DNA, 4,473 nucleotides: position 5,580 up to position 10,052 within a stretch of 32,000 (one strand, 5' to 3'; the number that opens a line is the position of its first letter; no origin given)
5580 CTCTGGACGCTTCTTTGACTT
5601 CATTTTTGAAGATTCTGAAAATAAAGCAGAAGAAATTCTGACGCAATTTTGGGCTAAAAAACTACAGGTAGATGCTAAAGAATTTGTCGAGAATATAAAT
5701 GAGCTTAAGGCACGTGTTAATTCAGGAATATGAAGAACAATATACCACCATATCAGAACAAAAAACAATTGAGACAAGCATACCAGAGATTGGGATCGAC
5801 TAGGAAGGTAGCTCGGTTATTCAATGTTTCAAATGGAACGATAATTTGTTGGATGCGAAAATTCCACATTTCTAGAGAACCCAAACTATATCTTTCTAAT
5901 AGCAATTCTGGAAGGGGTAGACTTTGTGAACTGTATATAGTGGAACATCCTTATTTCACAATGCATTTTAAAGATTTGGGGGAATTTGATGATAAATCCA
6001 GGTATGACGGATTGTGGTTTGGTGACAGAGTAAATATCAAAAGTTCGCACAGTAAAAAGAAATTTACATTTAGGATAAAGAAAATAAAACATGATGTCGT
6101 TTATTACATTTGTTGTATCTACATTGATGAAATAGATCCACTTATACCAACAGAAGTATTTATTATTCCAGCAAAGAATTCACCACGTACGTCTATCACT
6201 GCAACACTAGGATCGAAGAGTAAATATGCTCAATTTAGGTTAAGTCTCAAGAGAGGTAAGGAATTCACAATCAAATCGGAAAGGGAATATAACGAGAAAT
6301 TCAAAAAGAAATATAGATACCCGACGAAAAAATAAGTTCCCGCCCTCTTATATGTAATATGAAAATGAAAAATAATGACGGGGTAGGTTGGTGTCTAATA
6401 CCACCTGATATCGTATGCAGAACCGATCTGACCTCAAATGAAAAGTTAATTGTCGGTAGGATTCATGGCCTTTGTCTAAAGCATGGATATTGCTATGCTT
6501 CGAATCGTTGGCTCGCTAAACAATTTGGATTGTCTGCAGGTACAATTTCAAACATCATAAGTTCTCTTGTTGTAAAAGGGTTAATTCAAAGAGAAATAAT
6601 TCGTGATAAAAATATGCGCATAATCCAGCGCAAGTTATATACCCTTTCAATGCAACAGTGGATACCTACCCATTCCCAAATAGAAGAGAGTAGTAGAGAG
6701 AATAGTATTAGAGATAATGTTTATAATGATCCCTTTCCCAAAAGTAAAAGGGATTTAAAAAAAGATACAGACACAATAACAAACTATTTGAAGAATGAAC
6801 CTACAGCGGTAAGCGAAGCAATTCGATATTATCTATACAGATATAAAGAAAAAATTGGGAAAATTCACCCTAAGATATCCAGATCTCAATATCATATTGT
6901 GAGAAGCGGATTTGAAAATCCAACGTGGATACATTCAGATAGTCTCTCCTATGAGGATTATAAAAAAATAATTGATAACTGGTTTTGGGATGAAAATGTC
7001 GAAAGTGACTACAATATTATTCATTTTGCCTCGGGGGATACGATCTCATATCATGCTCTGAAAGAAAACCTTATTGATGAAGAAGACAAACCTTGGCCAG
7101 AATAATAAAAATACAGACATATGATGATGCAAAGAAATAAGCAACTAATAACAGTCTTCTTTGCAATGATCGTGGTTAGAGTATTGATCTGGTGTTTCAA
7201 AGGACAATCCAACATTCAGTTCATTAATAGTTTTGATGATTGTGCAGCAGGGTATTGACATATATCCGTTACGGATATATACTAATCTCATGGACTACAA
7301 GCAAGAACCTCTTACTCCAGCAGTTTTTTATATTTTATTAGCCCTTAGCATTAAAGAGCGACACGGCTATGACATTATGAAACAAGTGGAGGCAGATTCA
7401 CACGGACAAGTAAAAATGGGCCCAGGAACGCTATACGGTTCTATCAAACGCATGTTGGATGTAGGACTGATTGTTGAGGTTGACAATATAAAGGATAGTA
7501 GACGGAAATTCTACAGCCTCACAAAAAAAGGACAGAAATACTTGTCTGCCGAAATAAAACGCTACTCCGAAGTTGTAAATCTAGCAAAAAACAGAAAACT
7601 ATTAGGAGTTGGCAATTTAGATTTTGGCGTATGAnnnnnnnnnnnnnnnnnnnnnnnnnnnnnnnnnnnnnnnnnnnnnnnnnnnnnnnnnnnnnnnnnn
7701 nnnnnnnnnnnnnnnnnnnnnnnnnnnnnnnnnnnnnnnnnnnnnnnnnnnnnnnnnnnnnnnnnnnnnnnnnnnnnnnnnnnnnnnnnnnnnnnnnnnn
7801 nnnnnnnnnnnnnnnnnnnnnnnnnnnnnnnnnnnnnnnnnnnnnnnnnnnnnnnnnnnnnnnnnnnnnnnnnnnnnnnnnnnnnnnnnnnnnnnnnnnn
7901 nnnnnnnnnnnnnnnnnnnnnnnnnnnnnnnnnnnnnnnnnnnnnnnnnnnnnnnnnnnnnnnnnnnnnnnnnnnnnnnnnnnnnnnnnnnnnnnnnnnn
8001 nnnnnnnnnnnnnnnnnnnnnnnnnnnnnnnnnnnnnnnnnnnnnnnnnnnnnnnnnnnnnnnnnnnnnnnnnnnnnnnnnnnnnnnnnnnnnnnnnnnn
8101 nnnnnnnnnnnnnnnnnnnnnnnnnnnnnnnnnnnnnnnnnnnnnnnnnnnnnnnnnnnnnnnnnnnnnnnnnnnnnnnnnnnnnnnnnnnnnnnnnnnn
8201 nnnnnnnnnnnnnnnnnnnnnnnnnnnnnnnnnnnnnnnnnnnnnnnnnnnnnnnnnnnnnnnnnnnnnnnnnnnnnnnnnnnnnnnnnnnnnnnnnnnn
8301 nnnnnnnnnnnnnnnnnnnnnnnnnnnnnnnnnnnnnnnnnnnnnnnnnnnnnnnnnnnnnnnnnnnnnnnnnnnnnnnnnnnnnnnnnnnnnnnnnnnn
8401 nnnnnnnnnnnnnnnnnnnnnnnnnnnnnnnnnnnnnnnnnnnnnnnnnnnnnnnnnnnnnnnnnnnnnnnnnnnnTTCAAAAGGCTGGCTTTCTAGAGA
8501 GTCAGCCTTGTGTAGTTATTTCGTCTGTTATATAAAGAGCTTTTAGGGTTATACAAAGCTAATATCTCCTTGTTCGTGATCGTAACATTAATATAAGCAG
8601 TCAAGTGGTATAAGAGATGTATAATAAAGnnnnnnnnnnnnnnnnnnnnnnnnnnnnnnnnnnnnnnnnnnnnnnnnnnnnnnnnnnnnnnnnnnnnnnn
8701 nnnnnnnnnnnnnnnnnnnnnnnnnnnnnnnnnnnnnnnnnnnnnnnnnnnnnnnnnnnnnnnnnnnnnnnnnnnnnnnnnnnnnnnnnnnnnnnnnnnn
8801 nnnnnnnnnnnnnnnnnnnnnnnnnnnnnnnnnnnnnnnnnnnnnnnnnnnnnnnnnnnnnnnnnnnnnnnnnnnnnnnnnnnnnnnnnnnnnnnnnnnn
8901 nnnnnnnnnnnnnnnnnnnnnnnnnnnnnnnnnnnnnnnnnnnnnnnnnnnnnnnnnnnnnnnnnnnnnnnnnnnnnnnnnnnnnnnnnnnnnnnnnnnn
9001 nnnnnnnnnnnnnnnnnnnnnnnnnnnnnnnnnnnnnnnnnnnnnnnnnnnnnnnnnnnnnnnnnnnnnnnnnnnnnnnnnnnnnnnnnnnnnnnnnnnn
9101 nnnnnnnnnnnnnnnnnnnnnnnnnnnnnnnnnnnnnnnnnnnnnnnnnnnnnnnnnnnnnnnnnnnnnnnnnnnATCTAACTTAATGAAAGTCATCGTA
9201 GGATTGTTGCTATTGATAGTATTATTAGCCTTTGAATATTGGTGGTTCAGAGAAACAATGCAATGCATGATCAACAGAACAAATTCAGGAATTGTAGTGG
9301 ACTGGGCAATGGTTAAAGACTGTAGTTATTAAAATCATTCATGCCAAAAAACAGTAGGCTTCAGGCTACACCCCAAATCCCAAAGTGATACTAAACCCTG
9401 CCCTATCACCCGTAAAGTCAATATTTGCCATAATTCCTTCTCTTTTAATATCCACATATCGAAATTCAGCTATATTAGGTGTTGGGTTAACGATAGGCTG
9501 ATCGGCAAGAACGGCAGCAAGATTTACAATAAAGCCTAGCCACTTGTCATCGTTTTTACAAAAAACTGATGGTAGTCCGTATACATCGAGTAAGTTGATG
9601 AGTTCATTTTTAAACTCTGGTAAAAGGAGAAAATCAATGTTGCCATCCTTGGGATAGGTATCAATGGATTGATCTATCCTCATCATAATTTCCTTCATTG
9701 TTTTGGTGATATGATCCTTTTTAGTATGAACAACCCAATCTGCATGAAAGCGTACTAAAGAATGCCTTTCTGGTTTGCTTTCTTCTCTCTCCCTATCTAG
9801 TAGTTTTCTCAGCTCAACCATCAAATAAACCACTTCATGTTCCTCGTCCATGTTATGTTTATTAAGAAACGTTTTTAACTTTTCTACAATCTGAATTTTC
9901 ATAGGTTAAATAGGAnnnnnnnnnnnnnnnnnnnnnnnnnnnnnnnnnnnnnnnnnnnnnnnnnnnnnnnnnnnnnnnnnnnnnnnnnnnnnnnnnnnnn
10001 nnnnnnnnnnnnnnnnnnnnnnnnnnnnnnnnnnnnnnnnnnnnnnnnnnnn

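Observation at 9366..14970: Seven-gene, near gap-free operon of unrecognisable proteins as cargo of the integrated element: candidate undescribed conflict/defence system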

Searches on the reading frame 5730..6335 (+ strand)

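Call 9: search_protein_families(library=pfam, proteins=[window:5730-6335:+], max_evalue=0.01)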
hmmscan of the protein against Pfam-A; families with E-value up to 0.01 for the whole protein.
window:5730-6335:+ (201 aa): 1 family
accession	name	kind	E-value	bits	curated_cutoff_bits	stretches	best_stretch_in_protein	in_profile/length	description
PF18024.7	HTH_50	-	3.1e-05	24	27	1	10-48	12-50/50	Helix-turn-helix domain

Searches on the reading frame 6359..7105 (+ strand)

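Call 9: search_protein_families(library=pfam, proteins=[window:6359-7105:+], max_evalue=0.01)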
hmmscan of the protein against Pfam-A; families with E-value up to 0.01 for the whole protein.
window:6359-7105:+ (248 aa): 4 families
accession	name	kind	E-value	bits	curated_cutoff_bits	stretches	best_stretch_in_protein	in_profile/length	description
PF13730.12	HTH_36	-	2.7e-07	30.7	25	1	23-76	2-55/55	Helix-turn-helix domain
PF01047.28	MarR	-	0.00028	21.1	24.6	1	51-79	22-50/59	MarR family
PF12802.13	MarR_2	-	0.00038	21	27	1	50-79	24-53/61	MarR family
PF13412.12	HTH_24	-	0.0064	16.5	21.9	0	47-77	18-48/48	Winged helix-turn-helix DNA-binding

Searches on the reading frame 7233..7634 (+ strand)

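Call 9: search_protein_families(library=pfam, proteins=[window:7233-7634:+], max_evalue=0.01)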
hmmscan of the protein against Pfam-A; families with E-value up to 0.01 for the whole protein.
window:7233-7634:+ (133 aa): 4 families
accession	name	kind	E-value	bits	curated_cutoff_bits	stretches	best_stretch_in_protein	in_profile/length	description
PF03551.20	PadR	-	3.2e-15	56.3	27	1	34-105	1-74/75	Transcriptional regulator PadR-like family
PF22194.2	F-93_WHD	-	0.0061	17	28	0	45-100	14-62/62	F-93, winged-helix domain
PF13463.12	HTH_27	-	0.0068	17.1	22.2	0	69-100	37-68/68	Winged helix DNA-binding domain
PF22381.2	Staph_reg_Sar_Rot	-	0.0099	16.4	27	0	27-104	12-82/85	Transcriptional regulator SarA/Rot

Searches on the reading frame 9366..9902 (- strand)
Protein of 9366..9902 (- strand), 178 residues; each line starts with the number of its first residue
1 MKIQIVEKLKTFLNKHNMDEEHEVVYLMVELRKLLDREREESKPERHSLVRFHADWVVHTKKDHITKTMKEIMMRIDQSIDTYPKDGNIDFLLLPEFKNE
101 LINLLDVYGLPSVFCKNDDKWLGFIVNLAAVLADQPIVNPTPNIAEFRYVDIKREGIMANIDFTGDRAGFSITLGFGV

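Call 5: search_protein_families(library=pfam, proteins=[window:9366-9902:-], max_evalue=1)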
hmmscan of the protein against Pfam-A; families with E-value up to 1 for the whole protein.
window:9366-9902:- (178 aa): 0 families

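Call 6: search_protein_families(library=padloc, proteins=[window:9366-9902:-], max_evalue=1)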
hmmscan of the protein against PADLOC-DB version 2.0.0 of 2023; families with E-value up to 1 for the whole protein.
window:9366-9902:- (178 aa): 0 families

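Call 7: search_protein_families(library=phrogs, proteins=[window:9366-9902:-], max_evalue=1)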
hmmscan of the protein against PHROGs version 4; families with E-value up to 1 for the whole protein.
window:9366-9902:- (178 aa): 0 families

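Call 8: search_protein_families(library=ncbifam, proteins=[window:9366-9902:-], max_evalue=1)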
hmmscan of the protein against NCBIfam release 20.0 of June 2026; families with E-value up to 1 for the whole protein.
window:9366-9902:- (178 aa): 4 families
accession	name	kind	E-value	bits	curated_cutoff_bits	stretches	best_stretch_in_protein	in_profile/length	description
NF009373.0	PRK12736.1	subfamily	0.0014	17.5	452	1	6-93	128-213/394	elongation factor Tu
NF000766.0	PRK00049.1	subfamily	0.0032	16.3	449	1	6-93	128-215/396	elongation factor Tu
NF009372.0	PRK12735.1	subfamily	0.0037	16.1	479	1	6-93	128-215/396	elongation factor Tu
TIGR00485.1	EF-Tu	equivalog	0.0066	15.2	522.4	1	6-93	128-213/394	elongation factor Tu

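Call 51: find_related_loci(query=window:9366-9902:-, collection=metagenome_contigs, flank=8000)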
Query window:9366-9902:- (178 aa) in metagenome_contigs; peptide patterns used: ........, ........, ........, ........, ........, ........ (x = any residue, [..] = any of these).
119 stretches matched a pattern; 8 encode a relative of the query (tblastn E <= 1e-3); 8 distinct loci.
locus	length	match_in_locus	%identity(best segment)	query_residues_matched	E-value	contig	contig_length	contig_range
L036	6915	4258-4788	79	1-177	7e-94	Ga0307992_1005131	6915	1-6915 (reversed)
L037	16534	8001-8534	70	1-178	3e-86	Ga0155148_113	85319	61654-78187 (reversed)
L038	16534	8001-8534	70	1-178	3e-86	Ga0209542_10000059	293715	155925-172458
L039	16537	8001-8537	72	1-178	8e-83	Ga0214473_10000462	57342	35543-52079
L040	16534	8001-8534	69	1-178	2e-82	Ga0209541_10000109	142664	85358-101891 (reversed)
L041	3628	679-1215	68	1-178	1e-76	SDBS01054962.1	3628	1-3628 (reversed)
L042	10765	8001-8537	64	1-178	2e-76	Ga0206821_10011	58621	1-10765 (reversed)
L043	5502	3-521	65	7-178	8e-75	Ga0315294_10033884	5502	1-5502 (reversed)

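Call 73: search_protein_families(library=pfam, proteins=[L039:6073-7371:+, L039:7378-7989:+, L039:8535-9560:-, L042:3888-5036:+, L042:5051-6112:+, L042:6105-7973:+, L042:8524-9012:+, L040:7310-8020:+, L040:6504-7307:+, L039:3688-5055:-], max_evalue=0.01)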
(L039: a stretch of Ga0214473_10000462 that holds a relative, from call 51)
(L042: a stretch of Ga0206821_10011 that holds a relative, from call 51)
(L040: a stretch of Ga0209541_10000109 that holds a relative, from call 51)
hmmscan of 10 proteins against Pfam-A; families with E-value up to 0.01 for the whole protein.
L039:6073-7371:+ (432 aa): 0 families

L039:7378-7989:+ (203 aa): 1 family
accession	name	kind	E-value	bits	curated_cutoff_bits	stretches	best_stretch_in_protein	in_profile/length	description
PF14279.12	HNH_5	-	1.3e-07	31.8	27.5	1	4-49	1-48/56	HNH endonuclease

L039:8535-9560:- (341 aa): 0 families

L042:3888-5036:+ (382 aa): 1 family
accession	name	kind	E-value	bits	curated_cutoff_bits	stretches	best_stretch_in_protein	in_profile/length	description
PF01420.25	Methylase_S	-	7.8e-43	147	22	2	2-170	5-166/168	Type I restriction modification DNA specificity domain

L042:5051-6112:+ (353 aa): 1 family
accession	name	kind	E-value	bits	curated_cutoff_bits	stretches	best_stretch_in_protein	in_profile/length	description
PF13289.12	SIR2_2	-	2e-12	47.9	24.5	1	119-297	2-124/141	SIR2-like domain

L042:6105-7973:+ (622 aa): 6 families
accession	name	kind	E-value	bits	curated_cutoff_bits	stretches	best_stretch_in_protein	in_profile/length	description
PF01935.23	DUF87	-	1.8e-19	71.2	23.2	1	144-339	1-186/220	Helicase HerA, central domain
PF01580.24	FtsK_SpoIIIE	-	0.00023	21.1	24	0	164-194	37-67/221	FtsK/SpoIIIE family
PF04851.21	ResIII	-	0.00031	21.1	22.5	0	432-501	88-144/164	Type III restriction enzyme, res subunit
PF13401.12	AAA_22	-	0.00055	20.7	27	0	168-214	7-44/130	AAA domain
PF10412.15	TrwB_AAD_bind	-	0.0037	16.7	20.5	0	166-215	15-55/387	Type IV secretion-system coupling protein DNA-binding domain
PF14836.12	Ubiquitin_3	-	0.0073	16.7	24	0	484-520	24-60/88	Ubiquitin-like domain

L042:8524-9012:+ (162 aa): 2 families
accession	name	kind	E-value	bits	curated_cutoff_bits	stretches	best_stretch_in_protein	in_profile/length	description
PF18894.6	PhageMetallopep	-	7.1e-05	23.3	23.7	1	54-116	40-96/134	Putative phage metallopeptidase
PF01435.24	Peptidase_M48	-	0.0012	19.1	20.3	1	93-116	56-80/186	Peptidase family M48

L040:7310-8020:+ (236 aa): 0 families

L040:6504-7307:+ (267 aa): 1 family
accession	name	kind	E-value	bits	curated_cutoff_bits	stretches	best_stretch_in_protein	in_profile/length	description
PF12921.12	ATP13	-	0.0046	17.3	26.7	0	3-57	24-80/114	Mitochondrial ATPase expression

L039:3688-5055:- (455 aa): 3 families
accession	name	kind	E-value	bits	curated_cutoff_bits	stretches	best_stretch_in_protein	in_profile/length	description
PF01555.25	N6_N4_Mtase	-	1.1e-20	75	26.7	1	205-441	2-221/221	DNA methylase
PF02195.25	ParB_N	-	3e-12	46.9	26.3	1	25-103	5-84/95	ParB N-terminal domain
PF01170.24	UPF0020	-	0.0031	17.7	22.3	0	400-445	27-71/197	RMKL-like, methyltransferase domain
